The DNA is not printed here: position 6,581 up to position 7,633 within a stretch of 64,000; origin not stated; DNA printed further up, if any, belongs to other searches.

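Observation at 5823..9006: Phage-encoded Ter cluster: TerY-like vWA + TerC + two TerD paralogues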

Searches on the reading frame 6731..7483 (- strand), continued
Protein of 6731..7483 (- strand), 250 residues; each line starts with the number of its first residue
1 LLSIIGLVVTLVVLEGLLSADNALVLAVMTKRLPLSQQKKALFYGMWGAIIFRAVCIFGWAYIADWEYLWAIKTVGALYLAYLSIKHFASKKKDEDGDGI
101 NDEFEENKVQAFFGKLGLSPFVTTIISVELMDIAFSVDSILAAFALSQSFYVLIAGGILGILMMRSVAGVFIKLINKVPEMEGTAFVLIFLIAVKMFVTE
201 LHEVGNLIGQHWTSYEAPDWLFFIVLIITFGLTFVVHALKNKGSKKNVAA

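Call 38: search_protein_families(library=ncbifam, proteins=[window:6731-7483:-], max_evalue=0.001)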
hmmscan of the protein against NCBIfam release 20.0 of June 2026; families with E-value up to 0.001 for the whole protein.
window:6731-7483:- (250 aa): 13 families
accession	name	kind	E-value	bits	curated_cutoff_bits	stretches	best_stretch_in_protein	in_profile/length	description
TIGR03716.1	R_switched_YkoY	subfamily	1.2e-70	237.6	138.5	1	8-238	2-218/220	integral membrane protein, YkoY family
TIGR03717.1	R_switched_YjbE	subfamily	8.9e-21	74.4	134.8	1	8-200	2-176/176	YjbE family putative metal transport protein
TIGR03718.1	R_switched_Alx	subfamily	1e-17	64.6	246.4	1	10-234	68-294/303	TerC/Alx family metal homeostasis membrane protein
NF010619.0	PRK14013.2-5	subfamily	7.8e-11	42.1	387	1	118-209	211-304/329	hypothetical protein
NF010620.0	PRK14013.2-6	equivalog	1.4e-10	41.2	437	1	110-208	224-320/346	hypothetical protein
NF010616.0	PRK14013.2-2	equivalog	3.7e-09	36.4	606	1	124-208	240-326/365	hypothetical protein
NF010612.0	PRK14013.1-2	equivalog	2.1e-08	34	386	1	122-201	194-273/307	hypothetical protein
NF010618.0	PRK14013.2-4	equivalog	1.1e-07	31.3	657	1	124-208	233-319/353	hypothetical protein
NF010613.0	PRK14013.1-3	equivalog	1.7e-07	30.5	385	1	79-197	203-319/362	hypothetical protein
NF010617.0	PRK14013.2-3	equivalog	2.2e-05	24.1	613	1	123-207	232-318/350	hypothetical protein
NF010615.0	PRK14013.2-1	equivalog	6.5e-05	22.5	621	1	122-208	219-307/338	hypothetical protein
NF010614.0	PRK14013.1-4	equivalog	0.00014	21.1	495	1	78-204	201-325/357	hypothetical protein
TIGR00949.1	2A76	subfamily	0.00081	19.2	183.95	0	47-113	30-98/185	homoserine/threonine efflux transporter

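Call 43: find_related_loci(query=A1, collection=genome_contigs, flank=8000)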
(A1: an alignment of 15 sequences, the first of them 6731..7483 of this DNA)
Query A1 (250 aa) in genome_contigs; peptide patterns used: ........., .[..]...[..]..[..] (x = any residue, [..] = any of these).
600 stretches matched a pattern (row limit reached: there are more); 571 encode a relative of the query (tblastn E <= 1e-3); the best 80 are kept; 80 distinct loci.
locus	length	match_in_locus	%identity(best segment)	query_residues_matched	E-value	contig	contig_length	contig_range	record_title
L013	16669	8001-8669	52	6-245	5e-66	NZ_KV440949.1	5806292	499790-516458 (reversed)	Neobacillus mesonae strain FJAT-13985 Scaffold1, whole genome shotgun sequence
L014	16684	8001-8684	51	6-247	2e-64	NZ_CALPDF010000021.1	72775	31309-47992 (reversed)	Neobacillus muris strain DSM 110989 NODE_21_length_72775_cov_52.467028, whole genome shotgun sequence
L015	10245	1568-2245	50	6-247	1e-63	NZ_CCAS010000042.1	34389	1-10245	Neobacillus jeddahensis strain JCE, whole genome shotgun sequence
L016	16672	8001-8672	51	6-247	1e-62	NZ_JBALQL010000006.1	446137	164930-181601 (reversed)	Bacillus sp. JJ1122 JJ-1122_contig_6, whole genome shotgun sequence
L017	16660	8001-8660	50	6-242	6e-63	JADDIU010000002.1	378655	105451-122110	Bacillus renqingensis strain REN2 contig2, whole genome shotgun sequence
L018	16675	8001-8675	50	6-247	1e-62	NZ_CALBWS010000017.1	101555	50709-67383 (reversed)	Neobacillus rhizosphaerae strain CIP 111895, whole genome shotgun sequence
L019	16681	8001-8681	51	6-247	3e-62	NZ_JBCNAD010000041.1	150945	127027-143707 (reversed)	Neobacillus pocheonensis strain NRS-386 NRS_0386_contig_0000041, whole genome shotgun sequence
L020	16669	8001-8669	50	6-247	2e-62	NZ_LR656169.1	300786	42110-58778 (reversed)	Bacillus marasmi strain Marseille-P3556, whole genome shotgun sequence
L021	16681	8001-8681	50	6-247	2e-61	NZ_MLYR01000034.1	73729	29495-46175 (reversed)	Bacillus sp. MUM 116, whole genome shotgun sequence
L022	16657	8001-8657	50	6-242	3e-61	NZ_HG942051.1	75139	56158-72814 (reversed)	Neobacillus dielmonensis strain FF4, whole genome shotgun sequence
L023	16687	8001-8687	48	6-249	4e-61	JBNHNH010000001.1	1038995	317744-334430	Bacillaceae bacterium No. 88 NODE_1_length_1038995_cov_175.053961, whole genome shotgun sequence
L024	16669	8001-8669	48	6-247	4e-61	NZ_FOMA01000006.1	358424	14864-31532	Bacillus sp. OV322, whole genome shotgun sequence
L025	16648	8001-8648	51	6-242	4e-61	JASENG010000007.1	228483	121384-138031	Lysinibacillus fusiformis strain S4 5007-2 7, whole genome shotgun sequence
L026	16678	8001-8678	47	6-247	5e-61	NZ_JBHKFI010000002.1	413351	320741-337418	Cytobacillus sp. Hz8 contig2, whole genome shotgun sequence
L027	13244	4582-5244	49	6-248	1e-60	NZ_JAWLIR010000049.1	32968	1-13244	Sporosarcina beigongshangi strain JCM 34409 contig49, whole genome shotgun sequence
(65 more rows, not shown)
